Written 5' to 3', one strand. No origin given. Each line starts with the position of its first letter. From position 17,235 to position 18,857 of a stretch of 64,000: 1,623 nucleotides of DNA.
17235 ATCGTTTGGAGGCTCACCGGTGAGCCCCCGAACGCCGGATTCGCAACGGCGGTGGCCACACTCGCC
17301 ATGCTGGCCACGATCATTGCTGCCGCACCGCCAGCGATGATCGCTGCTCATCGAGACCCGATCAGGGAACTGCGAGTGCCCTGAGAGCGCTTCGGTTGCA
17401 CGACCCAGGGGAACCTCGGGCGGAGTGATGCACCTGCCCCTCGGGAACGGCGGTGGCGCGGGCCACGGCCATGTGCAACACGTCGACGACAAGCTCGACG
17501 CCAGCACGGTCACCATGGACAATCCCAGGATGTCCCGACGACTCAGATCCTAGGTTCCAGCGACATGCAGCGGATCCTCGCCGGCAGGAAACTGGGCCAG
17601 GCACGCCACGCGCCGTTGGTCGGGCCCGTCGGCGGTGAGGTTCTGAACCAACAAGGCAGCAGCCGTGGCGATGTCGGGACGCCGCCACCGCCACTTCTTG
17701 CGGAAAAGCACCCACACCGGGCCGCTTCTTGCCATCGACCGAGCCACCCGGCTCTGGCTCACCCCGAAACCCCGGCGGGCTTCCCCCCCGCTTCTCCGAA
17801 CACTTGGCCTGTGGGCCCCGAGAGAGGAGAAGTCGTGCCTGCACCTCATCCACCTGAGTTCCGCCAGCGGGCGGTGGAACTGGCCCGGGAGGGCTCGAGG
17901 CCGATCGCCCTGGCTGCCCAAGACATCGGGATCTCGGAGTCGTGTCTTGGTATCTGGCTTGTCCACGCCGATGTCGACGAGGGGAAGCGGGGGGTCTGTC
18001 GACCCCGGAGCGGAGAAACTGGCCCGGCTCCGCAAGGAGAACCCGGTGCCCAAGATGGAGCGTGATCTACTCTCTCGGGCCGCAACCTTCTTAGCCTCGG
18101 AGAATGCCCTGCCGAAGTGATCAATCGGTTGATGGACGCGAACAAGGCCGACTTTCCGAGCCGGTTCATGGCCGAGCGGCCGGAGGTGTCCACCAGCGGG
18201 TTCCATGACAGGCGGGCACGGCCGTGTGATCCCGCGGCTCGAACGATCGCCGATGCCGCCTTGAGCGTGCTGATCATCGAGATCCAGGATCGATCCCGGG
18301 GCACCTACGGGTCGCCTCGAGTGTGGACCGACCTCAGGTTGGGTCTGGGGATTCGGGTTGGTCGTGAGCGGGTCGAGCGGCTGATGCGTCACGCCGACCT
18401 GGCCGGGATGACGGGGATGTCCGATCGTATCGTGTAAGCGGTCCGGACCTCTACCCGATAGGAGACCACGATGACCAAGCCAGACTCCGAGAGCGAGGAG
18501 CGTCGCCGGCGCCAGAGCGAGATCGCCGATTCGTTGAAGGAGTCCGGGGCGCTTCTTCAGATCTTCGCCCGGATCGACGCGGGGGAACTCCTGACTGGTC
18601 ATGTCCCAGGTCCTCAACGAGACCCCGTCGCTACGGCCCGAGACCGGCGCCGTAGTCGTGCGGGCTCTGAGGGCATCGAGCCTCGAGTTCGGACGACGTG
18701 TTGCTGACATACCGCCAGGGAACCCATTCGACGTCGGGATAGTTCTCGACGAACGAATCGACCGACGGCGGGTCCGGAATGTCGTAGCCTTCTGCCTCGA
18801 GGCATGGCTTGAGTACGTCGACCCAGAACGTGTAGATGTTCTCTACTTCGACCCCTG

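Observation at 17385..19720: Lower-GC island: degraded IS3 element plus lipoprotein and small Cys-bridged secreted protein (possible bacteriocin/immunity or antigen pair)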

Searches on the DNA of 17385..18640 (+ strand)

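Call 84: search_dna_similar(query=window:17385-18640:+, collection=plasmids, mode=distant, max_rows=12)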
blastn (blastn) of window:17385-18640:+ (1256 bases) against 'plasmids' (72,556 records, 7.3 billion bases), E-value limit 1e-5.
Records with a match: 6; places in all: 9; records where one place covers at least 80% of the query: 0.
Best place of each record, by identity: 90-95% 1; 60-80% 5.
By first word of the organism name: Streptomyces 4; Iamia 1; Pseudonocardia 1.
By predicted mobility (MOB-suite, as given by PLSDB): mobilizable 4; non-mobilizable 2.
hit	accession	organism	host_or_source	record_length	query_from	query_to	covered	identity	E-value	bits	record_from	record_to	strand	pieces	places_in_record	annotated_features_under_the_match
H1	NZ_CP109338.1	Streptomyces sp. NBC_00455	-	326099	856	1022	13%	69.8%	1e-6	63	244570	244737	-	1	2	IS3 family transposase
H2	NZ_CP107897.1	Streptomyces sp. NBC_00466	-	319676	856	1022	13%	69.8%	1e-6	63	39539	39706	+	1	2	IS3 family transposase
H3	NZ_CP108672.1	Streptomyces sp. NBC_01023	-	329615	856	1022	13%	69.8%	1e-6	63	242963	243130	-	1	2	IS3 family transposase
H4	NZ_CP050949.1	Iamia sp. SCSIO 61187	whole organism,ocean sediment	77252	851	1007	13%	68.8%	1e-6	64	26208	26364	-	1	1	IS3 family transposase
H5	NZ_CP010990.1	Pseudonocardia sp. EC080625-04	Apterostigma dentigerum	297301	449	596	12%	68.9%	4e-6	61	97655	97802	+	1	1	transposase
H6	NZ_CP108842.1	Streptomyces chartreusis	-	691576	983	1025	3%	90.7%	4e-6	61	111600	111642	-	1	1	none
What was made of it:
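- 17385..17834 (.): Unassigned 450-bp spacer between the FtsX stop and the IS3 remnant. No blastn hit in plasmids (call 84).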

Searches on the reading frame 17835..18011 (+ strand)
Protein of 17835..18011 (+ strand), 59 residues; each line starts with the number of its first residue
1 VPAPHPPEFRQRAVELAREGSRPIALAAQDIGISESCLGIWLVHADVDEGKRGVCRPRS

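Call 50: search_protein_families(library=pfam, proteins=[window:17835-18011:+], max_evalue=1)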
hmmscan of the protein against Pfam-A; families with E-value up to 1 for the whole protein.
window:17835-18011:+ (59 aa): 4 families
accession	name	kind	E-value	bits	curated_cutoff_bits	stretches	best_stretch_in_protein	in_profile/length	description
PF01527.26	HTH_Tnp_1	-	0.00036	21.1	24.1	1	6-43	8-45/75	Transposase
PF00292.24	PAX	-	0.0061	16.9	22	1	4-41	17-53/125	'Paired box' domain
PF13518.12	HTH_28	-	0.032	14.8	25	1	9-39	1-30/52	Helix-turn-helix domain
PF13542.12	HTH_Tnp_ISL3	-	0.14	12.1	27.4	1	8-36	15-41/51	Helix-turn-helix domain of transposase family ISL3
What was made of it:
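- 17835..18120 (+): IS3 orfA remnant with two frameshifts. HTH_Tnp_1 E=3.6e-4 (call 50).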

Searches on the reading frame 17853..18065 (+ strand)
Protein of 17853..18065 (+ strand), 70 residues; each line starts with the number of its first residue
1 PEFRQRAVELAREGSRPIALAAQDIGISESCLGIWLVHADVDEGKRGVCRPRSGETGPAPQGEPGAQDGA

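Call 4: search_protein_families(library=pfam, proteins=[window:17853-18065:+], max_evalue=0.1)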
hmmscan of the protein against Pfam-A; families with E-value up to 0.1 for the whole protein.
window:17853-18065:+ (70 aa): 2 families
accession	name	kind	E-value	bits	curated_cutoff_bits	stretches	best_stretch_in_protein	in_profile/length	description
PF01527.26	HTH_Tnp_1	-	0.0018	18.9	24.1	1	1-37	9-45/75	Transposase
PF13518.12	HTH_28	-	0.046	14.3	25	1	3-32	1-29/52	Helix-turn-helix domain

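Call 5: search_protein_families(library=ncbifam, proteins=[window:17853-18065:+], max_evalue=1)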
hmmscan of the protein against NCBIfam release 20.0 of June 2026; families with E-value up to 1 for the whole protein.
window:17853-18065:+ (70 aa): 2 families
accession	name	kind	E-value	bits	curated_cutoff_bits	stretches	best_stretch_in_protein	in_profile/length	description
NF033516.0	transpos_IS3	equivalog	0.0017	17.7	160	1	2-43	1-42/369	IS3 family transposase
NF047595.1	IS66_ISRel24_TnpA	equivalog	0.089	13.4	74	1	1-40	7-46/113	IS66-like element accessory protein TnpA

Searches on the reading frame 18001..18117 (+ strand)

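Call 50: search_protein_families(library=pfam, proteins=[window:18001-18117:+], max_evalue=1)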
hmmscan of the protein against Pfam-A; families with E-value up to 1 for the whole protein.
window:18001-18117:+ (39 aa): 1 family
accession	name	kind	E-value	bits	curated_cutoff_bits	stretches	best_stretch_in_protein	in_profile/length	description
PF21095.3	CarD_C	-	0.0054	17.1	23.1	1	6-37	42-73/87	CarD, C-terminal domain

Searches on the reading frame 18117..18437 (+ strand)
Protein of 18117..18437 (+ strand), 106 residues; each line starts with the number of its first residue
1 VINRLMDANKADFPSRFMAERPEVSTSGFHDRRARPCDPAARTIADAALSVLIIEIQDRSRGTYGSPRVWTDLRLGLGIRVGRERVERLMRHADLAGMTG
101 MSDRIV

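Call 4: search_protein_families(library=pfam, proteins=[window:18117-18437:+], max_evalue=0.1)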
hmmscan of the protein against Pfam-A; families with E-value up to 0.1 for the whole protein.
window:18117-18437:+ (106 aa): 1 family
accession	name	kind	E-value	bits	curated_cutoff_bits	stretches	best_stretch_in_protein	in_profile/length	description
PF13276.12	HTH_21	-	6.1e-16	58.9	28.1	1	47-97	4-54/60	HTH-like domain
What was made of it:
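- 18117..18437 (+): IS3 orfB N-terminal remnant, with the DDE catalytic domain missing. HTH_21 6e-16 (call 4).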

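Call 5: search_protein_families(library=ncbifam, proteins=[window:18117-18437:+], max_evalue=1)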
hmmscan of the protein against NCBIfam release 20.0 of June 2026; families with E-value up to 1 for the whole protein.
window:18117-18437:+ (106 aa): 1 family
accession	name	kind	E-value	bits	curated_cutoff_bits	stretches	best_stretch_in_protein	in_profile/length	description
NF033516.0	transpos_IS3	equivalog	9.5e-16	58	160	1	4-98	92-183/369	IS3 family transposase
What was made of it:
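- On IS3 family insertion sequence (functional element): HTH_21 6e-16 is present, but the NCBIfam IS3 match covers only model positions 92-183 of 369 and the ORF ends at 18437 (calls 4, 5).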

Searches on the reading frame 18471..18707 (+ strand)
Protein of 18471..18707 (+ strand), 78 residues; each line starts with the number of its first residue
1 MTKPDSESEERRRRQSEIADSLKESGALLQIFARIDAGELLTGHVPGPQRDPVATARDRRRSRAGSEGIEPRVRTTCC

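Call 4: search_protein_families(library=pfam, proteins=[window:18471-18707:+], max_evalue=0.1)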
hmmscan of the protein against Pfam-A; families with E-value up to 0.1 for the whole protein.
window:18471-18707:+ (78 aa): 1 family
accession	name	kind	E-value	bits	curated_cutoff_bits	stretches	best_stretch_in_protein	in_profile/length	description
PF06882.17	DUF1263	-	0.034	14.6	27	1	27-60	11-44/57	Protein of unknown function (DUF1263)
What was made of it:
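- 18438..18630 (.): Unassigned spacer that includes the start of the unsupported ORF 18471-18707. Only a sub-threshold DUF1263 match, E=0.034 (call 4).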

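Call 5: search_protein_families(library=ncbifam, proteins=[window:18471-18707:+], max_evalue=1)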
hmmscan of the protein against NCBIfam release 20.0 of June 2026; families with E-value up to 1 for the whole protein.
window:18471-18707:+ (78 aa): 0 families
